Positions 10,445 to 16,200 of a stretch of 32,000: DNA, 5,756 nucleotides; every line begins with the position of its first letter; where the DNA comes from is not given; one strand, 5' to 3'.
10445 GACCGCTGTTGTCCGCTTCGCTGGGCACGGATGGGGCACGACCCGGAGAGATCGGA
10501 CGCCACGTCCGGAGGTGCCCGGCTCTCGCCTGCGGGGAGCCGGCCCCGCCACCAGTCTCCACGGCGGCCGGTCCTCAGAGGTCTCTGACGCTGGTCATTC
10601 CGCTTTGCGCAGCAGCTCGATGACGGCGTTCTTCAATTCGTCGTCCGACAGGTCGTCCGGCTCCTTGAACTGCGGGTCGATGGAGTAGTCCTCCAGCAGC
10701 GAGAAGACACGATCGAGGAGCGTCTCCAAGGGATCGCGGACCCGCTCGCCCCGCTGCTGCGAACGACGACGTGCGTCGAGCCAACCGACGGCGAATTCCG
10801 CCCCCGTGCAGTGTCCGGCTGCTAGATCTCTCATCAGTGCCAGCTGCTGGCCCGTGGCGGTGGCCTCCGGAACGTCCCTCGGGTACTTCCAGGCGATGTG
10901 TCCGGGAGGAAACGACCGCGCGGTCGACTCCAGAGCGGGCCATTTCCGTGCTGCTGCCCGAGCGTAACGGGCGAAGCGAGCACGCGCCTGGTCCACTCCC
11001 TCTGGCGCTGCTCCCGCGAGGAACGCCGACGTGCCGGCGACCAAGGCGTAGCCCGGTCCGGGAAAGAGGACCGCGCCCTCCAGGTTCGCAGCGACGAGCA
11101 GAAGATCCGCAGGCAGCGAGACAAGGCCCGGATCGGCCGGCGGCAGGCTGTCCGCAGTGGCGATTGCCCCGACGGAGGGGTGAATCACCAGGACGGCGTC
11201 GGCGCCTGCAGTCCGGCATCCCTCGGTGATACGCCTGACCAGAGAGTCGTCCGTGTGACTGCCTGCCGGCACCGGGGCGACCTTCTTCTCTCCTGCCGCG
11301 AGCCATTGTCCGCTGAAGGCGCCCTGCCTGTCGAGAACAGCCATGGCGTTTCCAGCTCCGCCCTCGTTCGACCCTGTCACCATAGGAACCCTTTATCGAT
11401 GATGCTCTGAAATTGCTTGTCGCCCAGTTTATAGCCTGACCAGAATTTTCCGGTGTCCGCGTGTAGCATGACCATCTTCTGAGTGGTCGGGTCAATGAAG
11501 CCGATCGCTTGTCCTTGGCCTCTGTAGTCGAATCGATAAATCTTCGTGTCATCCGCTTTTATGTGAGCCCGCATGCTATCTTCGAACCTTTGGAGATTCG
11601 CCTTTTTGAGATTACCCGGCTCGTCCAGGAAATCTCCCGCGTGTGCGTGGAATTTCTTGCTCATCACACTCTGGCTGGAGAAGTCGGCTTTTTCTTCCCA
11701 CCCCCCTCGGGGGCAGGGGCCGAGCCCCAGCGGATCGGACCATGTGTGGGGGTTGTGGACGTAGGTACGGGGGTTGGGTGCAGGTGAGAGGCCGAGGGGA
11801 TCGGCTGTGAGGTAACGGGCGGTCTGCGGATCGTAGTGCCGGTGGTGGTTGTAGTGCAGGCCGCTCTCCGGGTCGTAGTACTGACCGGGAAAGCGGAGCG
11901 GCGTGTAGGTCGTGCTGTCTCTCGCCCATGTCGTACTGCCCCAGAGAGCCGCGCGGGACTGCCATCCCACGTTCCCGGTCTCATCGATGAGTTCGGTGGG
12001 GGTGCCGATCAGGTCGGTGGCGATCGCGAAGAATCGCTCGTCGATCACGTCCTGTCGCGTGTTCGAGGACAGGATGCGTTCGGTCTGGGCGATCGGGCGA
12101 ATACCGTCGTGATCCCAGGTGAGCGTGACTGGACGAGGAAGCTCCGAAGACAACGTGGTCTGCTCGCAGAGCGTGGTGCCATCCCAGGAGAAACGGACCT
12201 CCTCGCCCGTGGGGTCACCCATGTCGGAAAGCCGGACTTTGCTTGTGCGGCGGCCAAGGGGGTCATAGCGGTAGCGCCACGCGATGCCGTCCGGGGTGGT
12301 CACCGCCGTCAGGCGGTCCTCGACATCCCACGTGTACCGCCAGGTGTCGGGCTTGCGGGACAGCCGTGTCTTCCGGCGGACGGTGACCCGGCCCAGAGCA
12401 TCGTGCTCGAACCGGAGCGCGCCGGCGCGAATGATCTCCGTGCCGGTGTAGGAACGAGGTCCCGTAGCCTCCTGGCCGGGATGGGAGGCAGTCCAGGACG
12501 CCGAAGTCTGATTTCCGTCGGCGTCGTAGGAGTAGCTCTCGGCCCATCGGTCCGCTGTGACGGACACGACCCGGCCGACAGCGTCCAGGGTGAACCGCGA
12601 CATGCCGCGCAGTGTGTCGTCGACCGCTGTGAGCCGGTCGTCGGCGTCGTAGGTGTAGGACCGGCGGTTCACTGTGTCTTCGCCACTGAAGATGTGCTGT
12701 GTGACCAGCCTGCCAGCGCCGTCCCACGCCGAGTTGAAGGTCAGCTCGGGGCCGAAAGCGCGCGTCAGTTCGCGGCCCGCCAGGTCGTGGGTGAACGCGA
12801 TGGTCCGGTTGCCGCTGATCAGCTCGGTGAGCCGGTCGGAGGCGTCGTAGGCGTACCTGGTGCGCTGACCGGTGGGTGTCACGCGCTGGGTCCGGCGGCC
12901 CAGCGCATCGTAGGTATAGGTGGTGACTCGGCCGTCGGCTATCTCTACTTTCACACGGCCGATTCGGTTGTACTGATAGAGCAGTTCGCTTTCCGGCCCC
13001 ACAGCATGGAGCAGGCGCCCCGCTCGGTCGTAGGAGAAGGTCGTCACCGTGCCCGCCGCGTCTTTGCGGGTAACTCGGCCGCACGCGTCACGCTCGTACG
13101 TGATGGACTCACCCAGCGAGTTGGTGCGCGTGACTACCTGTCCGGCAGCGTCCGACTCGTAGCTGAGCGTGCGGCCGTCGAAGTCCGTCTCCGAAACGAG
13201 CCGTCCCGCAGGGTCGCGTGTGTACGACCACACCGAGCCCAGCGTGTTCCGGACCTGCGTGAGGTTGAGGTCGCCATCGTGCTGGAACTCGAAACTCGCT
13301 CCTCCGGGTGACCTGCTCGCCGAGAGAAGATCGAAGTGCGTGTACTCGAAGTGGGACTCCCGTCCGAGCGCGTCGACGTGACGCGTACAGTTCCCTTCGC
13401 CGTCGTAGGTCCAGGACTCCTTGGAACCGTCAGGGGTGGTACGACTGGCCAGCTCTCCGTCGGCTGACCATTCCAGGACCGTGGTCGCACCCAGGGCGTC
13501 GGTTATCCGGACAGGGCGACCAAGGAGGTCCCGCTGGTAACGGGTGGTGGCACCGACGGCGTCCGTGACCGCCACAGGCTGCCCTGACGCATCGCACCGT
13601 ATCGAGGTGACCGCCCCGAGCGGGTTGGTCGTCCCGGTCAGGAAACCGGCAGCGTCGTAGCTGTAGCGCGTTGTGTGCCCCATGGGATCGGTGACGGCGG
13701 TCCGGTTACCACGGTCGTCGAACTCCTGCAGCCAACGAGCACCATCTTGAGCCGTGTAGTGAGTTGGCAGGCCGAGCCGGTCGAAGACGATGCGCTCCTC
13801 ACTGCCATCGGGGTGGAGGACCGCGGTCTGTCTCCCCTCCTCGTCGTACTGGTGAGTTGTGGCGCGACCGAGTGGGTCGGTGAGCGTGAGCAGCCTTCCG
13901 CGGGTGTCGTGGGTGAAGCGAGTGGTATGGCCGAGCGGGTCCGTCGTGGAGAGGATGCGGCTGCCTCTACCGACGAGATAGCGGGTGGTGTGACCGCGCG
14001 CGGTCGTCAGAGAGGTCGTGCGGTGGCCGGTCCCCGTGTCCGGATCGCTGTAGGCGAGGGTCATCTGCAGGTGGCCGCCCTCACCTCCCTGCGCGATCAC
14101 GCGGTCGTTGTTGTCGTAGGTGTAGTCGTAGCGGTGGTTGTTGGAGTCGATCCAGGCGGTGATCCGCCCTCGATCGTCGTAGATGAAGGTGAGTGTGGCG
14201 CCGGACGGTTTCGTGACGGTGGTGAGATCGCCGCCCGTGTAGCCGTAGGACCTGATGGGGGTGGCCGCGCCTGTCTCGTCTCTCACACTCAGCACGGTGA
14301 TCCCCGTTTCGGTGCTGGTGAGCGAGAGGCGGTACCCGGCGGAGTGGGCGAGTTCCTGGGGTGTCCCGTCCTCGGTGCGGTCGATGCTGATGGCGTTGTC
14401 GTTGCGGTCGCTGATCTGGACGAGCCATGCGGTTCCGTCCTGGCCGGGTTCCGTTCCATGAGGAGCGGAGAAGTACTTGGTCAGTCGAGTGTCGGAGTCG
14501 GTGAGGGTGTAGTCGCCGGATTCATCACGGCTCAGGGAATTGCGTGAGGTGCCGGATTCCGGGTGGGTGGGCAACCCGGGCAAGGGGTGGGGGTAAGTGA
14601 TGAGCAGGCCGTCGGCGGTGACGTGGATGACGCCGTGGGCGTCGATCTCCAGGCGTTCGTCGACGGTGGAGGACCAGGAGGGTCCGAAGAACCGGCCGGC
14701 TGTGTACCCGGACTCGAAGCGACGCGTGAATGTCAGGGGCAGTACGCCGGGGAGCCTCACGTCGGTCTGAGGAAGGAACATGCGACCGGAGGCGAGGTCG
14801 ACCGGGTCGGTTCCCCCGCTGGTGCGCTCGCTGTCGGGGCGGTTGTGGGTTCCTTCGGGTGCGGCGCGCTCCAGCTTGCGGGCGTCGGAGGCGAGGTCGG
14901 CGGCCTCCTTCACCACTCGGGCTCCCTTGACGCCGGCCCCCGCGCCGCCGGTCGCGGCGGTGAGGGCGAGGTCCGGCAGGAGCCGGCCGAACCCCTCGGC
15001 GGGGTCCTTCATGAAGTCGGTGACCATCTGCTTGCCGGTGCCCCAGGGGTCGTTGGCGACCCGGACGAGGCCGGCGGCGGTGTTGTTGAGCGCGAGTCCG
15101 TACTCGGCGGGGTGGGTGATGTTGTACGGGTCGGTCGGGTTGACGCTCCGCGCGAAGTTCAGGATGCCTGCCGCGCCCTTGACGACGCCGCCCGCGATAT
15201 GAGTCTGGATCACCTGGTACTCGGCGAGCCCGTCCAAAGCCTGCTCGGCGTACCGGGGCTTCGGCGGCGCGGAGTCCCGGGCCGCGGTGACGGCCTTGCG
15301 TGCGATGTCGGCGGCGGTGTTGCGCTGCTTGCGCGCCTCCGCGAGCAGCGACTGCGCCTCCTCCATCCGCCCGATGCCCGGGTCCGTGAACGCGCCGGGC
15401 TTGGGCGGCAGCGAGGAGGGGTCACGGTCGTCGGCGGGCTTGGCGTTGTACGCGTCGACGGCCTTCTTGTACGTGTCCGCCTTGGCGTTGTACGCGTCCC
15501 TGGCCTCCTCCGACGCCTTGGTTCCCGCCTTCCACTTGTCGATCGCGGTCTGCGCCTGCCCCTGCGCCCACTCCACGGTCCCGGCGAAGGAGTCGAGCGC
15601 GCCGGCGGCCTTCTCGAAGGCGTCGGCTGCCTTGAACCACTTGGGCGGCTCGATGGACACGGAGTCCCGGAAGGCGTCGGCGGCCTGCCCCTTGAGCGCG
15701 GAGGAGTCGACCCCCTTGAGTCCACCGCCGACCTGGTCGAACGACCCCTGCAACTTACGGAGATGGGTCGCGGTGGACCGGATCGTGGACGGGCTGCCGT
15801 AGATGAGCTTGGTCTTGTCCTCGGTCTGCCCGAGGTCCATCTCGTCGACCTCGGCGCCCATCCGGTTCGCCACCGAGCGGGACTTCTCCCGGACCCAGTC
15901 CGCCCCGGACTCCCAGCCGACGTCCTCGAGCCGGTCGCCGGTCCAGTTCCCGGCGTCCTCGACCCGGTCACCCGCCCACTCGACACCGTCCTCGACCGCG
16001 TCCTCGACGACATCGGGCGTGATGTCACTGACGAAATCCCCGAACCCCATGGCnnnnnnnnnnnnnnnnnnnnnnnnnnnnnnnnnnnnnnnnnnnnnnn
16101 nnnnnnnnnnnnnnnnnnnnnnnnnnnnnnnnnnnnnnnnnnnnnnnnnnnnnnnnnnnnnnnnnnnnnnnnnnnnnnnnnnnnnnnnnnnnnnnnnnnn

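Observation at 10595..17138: Self-contained, translationally coupled SseB-like / WXG-like / T7SS-signal RHS toxin / immunity operon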

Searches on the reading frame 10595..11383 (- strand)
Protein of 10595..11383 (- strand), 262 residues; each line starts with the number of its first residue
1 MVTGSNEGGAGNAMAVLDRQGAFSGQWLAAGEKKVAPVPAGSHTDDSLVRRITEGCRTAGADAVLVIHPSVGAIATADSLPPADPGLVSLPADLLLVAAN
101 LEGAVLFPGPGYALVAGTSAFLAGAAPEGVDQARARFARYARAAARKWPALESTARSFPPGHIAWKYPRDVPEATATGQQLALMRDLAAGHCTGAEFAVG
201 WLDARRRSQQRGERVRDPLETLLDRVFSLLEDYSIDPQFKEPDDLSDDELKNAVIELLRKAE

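Call 3: search_protein_families(library=pfam, proteins=[window:10595-11383:-], max_evalue=0.01)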
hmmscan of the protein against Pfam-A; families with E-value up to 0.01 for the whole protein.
window:10595-11383:- (262 aa): 1 family
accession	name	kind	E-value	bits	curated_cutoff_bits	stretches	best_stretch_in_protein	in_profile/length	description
PF09204.15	Colicin_immun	-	0.0046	18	22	1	195-260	20-87/88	Bacterial self-protective colicin-like immunity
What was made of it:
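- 10595..11383 (-): 262-aa cognate immunity protein. The C-terminus gives a weak Colicin_immun hit (E 0.005, below cutoff; call 3).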

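Call 12: search_protein_families(library=ncbifam, proteins=[window:10595-11383:-], max_evalue=1)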
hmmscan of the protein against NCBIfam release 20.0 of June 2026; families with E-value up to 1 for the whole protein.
window:10595-11383:- (262 aa): 1 family
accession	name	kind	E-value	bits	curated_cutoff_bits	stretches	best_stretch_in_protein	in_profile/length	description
TIGR04475.1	Phe_D_beta_mut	equivalog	0.24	10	800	1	91-161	170-239/510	phenylalanine aminomutase (D-beta-phenylalanine forming)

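Call 81: search_solved_structures(query=window:10598-11383:-, max_evalue=10, show_alignments=2)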
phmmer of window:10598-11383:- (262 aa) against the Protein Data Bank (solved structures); distinct sequences matched with E-value up to 10: 4.
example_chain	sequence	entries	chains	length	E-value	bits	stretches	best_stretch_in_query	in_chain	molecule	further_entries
5mfb_A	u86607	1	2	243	0.0027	20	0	225-257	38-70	YIII(Dq)4CqI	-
4d4e_A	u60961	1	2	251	0.0032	19.8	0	225-257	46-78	ARMADILLO REPEAT PROTEIN ARM00016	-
7oo1_A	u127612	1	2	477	0.5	12.6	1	60-179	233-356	Pyruvate kinase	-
7upo_A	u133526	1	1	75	3.8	9.7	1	214-260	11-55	DHT03 protein A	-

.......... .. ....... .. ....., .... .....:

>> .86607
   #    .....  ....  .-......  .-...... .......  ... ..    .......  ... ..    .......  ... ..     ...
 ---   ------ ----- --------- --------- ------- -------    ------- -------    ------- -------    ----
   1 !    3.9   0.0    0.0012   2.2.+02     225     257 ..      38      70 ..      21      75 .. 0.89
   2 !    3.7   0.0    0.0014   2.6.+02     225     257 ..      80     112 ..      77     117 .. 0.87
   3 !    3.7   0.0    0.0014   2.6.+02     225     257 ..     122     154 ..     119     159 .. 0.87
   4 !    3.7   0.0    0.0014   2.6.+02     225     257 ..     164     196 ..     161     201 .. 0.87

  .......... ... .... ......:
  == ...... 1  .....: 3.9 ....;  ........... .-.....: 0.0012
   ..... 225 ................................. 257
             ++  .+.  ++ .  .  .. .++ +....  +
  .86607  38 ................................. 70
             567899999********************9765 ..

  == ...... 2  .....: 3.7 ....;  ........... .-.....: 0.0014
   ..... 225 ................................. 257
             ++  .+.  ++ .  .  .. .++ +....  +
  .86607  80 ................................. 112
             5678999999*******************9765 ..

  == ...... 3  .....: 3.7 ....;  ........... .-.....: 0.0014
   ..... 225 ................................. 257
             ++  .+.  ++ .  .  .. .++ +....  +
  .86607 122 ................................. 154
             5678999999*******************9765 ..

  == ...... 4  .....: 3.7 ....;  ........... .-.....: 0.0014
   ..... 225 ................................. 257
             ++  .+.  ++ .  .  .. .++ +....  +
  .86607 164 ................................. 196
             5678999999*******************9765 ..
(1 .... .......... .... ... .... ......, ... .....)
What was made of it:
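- On Colicin D immunity (PF09204): No PDB ImmD match (call 81).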

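Call 92: search_protein_families(library=padloc, proteins=[window:10595-11383:-], max_evalue=0.01)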
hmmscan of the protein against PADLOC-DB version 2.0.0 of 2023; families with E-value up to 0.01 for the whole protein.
window:10595-11383:- (262 aa): 0 families

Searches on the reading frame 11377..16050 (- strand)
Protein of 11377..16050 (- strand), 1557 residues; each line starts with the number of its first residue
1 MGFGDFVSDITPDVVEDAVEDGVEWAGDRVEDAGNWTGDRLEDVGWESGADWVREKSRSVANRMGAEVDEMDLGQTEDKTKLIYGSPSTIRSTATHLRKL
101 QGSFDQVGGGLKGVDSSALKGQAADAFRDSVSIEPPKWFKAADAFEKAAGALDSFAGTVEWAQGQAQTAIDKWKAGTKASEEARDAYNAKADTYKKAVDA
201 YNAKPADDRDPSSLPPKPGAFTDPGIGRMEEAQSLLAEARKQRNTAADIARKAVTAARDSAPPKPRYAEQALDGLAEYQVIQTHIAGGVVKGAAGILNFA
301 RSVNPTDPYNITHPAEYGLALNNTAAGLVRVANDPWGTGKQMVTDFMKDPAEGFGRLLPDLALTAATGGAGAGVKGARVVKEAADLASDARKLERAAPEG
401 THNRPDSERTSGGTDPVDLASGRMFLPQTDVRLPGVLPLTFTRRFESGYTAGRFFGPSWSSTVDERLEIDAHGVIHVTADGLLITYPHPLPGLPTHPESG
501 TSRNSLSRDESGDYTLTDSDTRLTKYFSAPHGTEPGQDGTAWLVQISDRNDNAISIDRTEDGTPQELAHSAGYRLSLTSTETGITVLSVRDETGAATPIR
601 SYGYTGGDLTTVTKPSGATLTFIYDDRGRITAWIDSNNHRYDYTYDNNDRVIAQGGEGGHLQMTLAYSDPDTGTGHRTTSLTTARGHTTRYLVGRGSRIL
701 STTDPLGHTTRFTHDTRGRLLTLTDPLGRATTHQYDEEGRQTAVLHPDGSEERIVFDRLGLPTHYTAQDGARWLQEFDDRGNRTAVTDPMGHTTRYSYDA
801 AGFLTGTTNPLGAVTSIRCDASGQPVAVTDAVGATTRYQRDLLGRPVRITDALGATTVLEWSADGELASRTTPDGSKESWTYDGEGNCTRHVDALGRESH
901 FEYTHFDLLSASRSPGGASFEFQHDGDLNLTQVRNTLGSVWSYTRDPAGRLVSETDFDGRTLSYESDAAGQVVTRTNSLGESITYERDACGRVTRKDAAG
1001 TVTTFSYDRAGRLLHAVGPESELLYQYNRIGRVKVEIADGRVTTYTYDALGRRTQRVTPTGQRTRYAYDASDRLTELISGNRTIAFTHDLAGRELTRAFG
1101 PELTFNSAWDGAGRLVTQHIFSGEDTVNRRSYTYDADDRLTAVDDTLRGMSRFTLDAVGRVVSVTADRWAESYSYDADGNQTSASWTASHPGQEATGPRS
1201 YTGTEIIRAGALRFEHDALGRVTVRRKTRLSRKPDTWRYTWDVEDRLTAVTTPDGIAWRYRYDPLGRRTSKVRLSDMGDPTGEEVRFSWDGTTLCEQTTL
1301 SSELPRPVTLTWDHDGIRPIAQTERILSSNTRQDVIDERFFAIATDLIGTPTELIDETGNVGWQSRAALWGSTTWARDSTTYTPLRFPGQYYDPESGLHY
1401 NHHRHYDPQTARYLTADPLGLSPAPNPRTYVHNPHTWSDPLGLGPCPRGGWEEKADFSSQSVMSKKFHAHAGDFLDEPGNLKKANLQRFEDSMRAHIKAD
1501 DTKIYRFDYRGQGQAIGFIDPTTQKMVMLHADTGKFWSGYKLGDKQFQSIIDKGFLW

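Call 3: search_protein_families(library=pfam, proteins=[window:11377-16050:-], max_evalue=0.01)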
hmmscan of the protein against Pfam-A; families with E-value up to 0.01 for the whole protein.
window:11377-16050:- (1557 aa): 8 families
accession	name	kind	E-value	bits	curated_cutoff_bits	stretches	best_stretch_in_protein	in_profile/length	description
PF21725.3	T7SS_signal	-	8.6e-94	314.4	27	1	15-265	1-241/241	Putative T7SS secretion signal domain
PF05593.20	RHS_repeat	-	4.8e-93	304.5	22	14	777-813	1-37/38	RHS Repeat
PF20148.4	DUF6531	-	2.4e-21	76.3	24.1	1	415-486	2-74/74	Domain of unknown function (DUF6531)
PF03527.20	RHS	-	5.2e-10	39.4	27.9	1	1345-1374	6-35/38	RHS protein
PF25023.1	TEN_YD-shell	-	5.6e-09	35.1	50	1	1042-1265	423-654/909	Teneurin YD-shell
PF11429.13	Colicin_D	-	1e-07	32.7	25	1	1465-1548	4-82/84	Colicin D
PF15283.12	DUF4595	-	0.0013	19.1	34.2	0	591-653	23-89/202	Domain of unknown function (DUF4595) with porin-like fold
PF17780.6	OCRE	-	0.0037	17.7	24.7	0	1389-1417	12-42/52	OCRE domain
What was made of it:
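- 15256..16008 (-): T7SS_signal domain (aa 15-265). It contains a WXG100-like hairpin at aa ~83-170 (15541-15804) with L-K-G-x-AADAF. PF21725, E 9e-94 (call 3).
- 14593..14808 (-): DUF6531 N-terminal plug of the RHS shell (aa 415-486). PF20148, E 2.4e-21 (call 3).
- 11380..11721 (-): Toxin tip: colicin-D-type tRNase (aa 1444-1557). PF11429, E 1e-7, above its cutoff (call 3).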

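Call 12: search_protein_families(library=ncbifam, proteins=[window:11377-16050:-], max_evalue=1)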
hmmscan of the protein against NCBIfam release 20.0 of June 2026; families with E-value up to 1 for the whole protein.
window:11377-16050:- (1557 aa): 3 families
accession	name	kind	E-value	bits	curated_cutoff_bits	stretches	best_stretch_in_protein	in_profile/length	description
TIGR01643.1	YD_repeat_2x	repeat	1.6e-74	243.6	15.8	16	778-816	2-40/42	YD repeat-containing protein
NF041261.1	RHS_core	equivalog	1.6e-68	231.6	2000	6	594-889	444-735/1261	RHS element core protein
TIGR03696.1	Rhs_assc_core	domain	8.2e-22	77.5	32.5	1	1370-1443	4-76/76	RHS repeat-associated core domain-containing protein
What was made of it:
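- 11377..16050 (-): 1557-aa RHS polymorphic toxin. Pfam and NCBIfam (calls 3, 12).
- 11722..12018 (-): RHS core with the DPLGL-x17-DPLGL self-cleavage motif (aa 1345-1443). PF03527 and TIGR03696 (calls 3, 12).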

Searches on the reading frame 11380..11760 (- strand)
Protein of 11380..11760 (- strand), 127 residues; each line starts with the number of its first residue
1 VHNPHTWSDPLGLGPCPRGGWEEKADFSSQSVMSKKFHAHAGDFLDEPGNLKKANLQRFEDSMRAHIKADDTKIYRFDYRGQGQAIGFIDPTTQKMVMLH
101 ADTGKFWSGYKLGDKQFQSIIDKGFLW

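Call 80: search_solved_structures(query=window:11380-11760:-, max_evalue=10, show_alignments=2)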
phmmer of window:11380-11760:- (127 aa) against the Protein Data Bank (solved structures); distinct sequences matched with E-value up to 10: 5.
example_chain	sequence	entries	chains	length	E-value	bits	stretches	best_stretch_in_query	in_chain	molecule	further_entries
1tfo_A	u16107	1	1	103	3.4e-06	30.6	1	31-113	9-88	Colicin D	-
1v74_A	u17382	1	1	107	3.4e-06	30.6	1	30-113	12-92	Colicin D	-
1tfk_A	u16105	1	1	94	8.2e-06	29.4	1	35-113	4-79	Colicin D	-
5znm_A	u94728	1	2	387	5.4e-05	26.7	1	31-113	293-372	Colicin-D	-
1xt5_A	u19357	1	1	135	0.28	14.7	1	38-95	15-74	variable region-containing chitin-binding protein 3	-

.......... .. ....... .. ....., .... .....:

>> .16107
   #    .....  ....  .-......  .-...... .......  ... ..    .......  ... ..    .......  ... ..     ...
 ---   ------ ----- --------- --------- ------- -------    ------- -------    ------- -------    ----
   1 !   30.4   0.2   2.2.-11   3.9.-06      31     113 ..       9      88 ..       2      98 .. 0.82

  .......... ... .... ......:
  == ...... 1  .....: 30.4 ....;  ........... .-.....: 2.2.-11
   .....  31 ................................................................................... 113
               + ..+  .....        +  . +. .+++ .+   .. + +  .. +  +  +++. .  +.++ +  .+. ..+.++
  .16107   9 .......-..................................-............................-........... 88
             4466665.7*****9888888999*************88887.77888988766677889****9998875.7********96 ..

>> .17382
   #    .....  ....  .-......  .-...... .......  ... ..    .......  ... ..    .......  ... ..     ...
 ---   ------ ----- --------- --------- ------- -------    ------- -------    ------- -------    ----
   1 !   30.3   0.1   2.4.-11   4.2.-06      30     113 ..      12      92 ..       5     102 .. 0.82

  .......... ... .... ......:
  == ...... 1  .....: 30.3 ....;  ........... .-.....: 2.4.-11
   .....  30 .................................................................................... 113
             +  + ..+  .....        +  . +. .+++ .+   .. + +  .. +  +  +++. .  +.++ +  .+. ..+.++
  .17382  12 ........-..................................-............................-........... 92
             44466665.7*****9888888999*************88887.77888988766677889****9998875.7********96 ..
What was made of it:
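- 11380..11721 (-): Colicin D structures 1TFO, 1V74 and 5ZNM match at E 3.4e-6, with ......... conserved (call 80).
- On Colicin D-type tRNase (PF11429): Colicin D structures 1TFO and 1V74 match at E 3.4e-6, with KKF-HAHAGDF aligned to KKY-KHAGDF (call 80).
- Colicin D crystal-structure sequences match at E 3.4e-6, with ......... aligned (call 80).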

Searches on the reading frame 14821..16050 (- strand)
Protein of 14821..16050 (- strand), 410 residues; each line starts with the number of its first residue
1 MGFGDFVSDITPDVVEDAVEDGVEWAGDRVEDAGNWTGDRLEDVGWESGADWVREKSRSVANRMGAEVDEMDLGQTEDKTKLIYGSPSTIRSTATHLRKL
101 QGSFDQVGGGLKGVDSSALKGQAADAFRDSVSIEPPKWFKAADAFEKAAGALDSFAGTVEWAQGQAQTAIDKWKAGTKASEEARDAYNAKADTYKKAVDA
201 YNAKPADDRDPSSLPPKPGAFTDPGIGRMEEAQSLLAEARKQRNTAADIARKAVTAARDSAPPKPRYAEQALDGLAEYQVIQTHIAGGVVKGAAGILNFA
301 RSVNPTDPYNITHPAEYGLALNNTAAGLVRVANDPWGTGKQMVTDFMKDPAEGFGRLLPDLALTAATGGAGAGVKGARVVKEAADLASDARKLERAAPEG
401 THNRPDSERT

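Call 47: search_solved_structures(query=window:14821-16050:-, max_evalue=1, show_alignments=1)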
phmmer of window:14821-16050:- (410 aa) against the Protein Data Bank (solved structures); distinct sequences matched with E-value up to 1: 3.
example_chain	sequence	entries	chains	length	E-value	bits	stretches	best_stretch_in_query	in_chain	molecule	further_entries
2iay_A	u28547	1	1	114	0.29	13.7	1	287-323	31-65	Hypothetical protein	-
4gyr_A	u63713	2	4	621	0.43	13.2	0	64-130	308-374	Allophanate hydrolase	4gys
9v10_Ga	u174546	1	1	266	0.77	12.3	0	9-60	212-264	Ciliary microtubule inner protein 4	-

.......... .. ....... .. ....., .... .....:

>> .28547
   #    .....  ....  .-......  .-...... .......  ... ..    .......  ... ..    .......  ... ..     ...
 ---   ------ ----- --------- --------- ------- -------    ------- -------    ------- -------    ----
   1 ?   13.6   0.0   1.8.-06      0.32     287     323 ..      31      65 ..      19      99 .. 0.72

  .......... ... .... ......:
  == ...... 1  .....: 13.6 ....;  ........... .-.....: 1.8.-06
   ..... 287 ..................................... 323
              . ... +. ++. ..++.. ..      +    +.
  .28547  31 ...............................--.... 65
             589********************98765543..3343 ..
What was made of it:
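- Tried and rejected: The single RHS N-terminus also found nothing (call 47).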

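Call 52: search_protein_families(library=pfam, proteins=[window:14821-16050:-], max_evalue=10)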
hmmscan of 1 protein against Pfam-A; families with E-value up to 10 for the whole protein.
window:14821-16050:- (410 aa): 2 families
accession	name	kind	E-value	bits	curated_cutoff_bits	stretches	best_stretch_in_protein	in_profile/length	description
PF21725.3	T7SS_signal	-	4.9e-95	318.4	27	1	15-265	1-241/241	Putative T7SS secretion signal domain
PF13428.12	TPR_14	-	9.4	7.7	23.5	0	157-192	8-43/44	Tetratricopeptide repeat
